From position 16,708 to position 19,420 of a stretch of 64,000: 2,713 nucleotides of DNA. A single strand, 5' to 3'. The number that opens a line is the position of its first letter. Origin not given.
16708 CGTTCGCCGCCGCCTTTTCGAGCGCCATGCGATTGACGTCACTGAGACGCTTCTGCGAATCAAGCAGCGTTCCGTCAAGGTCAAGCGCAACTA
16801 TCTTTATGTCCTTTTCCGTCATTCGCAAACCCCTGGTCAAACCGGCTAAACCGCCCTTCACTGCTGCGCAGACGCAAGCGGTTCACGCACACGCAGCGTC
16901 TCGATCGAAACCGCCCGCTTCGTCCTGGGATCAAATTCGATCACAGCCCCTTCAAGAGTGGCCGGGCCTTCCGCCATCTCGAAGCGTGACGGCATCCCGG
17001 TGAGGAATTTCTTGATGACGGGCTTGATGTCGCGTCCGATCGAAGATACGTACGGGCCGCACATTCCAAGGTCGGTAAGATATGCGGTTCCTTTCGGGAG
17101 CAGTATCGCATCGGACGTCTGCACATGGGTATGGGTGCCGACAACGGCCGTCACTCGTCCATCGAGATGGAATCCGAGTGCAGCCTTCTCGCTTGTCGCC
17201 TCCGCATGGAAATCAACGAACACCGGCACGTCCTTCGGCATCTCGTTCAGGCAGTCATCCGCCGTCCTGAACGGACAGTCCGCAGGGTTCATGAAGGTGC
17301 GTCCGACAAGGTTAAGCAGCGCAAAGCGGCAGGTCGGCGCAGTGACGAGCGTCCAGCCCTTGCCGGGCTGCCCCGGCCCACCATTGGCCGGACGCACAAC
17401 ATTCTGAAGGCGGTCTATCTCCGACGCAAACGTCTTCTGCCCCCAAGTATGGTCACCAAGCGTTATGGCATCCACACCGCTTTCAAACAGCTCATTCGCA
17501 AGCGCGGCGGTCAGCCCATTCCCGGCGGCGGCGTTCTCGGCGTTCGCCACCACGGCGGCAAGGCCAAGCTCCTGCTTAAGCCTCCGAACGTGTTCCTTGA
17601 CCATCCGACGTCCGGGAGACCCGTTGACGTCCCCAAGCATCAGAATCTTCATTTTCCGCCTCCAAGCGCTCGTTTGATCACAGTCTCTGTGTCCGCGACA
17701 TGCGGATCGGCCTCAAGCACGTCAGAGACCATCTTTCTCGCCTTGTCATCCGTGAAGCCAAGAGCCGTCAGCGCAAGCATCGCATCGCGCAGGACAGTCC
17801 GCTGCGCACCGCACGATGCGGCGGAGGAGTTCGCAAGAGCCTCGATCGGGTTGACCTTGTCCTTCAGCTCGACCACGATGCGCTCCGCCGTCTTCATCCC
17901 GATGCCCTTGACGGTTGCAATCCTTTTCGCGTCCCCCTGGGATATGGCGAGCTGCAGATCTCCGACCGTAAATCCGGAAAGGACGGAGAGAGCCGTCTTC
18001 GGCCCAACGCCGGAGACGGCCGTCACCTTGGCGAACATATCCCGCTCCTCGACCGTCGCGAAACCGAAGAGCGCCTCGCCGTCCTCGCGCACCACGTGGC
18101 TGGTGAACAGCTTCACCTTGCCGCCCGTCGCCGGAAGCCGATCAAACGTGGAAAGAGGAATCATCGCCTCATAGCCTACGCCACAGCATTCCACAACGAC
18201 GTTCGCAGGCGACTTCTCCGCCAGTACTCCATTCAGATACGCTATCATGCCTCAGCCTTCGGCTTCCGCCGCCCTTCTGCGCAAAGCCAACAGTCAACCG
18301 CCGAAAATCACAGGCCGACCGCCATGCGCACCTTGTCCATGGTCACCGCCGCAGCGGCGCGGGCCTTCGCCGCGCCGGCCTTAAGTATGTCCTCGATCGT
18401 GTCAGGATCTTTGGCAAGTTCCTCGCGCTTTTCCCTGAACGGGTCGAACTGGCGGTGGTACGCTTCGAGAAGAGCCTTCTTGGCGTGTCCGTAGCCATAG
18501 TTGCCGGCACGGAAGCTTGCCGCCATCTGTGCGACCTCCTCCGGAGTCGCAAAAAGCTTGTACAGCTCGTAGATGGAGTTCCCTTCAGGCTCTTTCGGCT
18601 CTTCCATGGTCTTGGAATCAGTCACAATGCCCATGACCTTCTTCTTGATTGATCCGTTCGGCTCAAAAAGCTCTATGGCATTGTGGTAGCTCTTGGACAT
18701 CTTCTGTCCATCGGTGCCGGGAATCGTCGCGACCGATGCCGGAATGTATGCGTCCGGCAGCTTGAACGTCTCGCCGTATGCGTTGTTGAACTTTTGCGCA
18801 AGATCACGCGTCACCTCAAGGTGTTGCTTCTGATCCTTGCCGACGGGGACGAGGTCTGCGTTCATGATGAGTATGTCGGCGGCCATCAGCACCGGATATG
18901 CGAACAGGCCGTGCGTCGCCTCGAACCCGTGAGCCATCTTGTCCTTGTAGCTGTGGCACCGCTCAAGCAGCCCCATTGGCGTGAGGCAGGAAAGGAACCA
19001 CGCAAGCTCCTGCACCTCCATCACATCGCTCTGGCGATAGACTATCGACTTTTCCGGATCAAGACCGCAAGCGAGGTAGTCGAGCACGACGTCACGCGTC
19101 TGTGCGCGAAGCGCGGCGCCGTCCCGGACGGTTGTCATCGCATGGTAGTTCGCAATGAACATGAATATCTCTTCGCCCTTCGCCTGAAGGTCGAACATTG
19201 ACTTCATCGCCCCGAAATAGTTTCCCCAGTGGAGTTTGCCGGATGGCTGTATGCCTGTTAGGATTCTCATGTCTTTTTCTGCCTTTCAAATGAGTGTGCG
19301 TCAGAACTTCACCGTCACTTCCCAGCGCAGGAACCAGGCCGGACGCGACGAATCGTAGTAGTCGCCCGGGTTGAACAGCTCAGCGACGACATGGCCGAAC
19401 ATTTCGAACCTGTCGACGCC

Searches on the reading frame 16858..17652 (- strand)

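Call 65: search_protein_families(library=pfam, proteins=[window:16858-17652:-], max_evalue=0.01)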
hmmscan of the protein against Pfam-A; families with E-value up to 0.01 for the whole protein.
window:16858-17652:- (264 aa): 2 families
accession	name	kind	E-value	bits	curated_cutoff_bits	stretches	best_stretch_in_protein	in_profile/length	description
PF13277.11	YmdB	-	3.6e-96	321.7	27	1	4-252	1-252/253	YmdB-like protein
PF00149.33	Metallophos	-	0.0045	17.9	21.5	1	1-177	1-190/191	Calcineurin-like phosphoesterase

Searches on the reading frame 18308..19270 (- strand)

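Call 65: search_protein_families(library=pfam, proteins=[window:18308-19270:-], max_evalue=0.01)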
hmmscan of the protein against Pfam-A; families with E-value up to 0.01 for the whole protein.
window:18308-19270:- (320 aa): 1 family
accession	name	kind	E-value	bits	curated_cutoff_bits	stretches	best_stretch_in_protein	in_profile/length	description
PF00579.31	tRNA-synt_1b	-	1.4e-67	228.6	21.1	1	1-273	6-289/292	tRNA synthetases class I (W and Y)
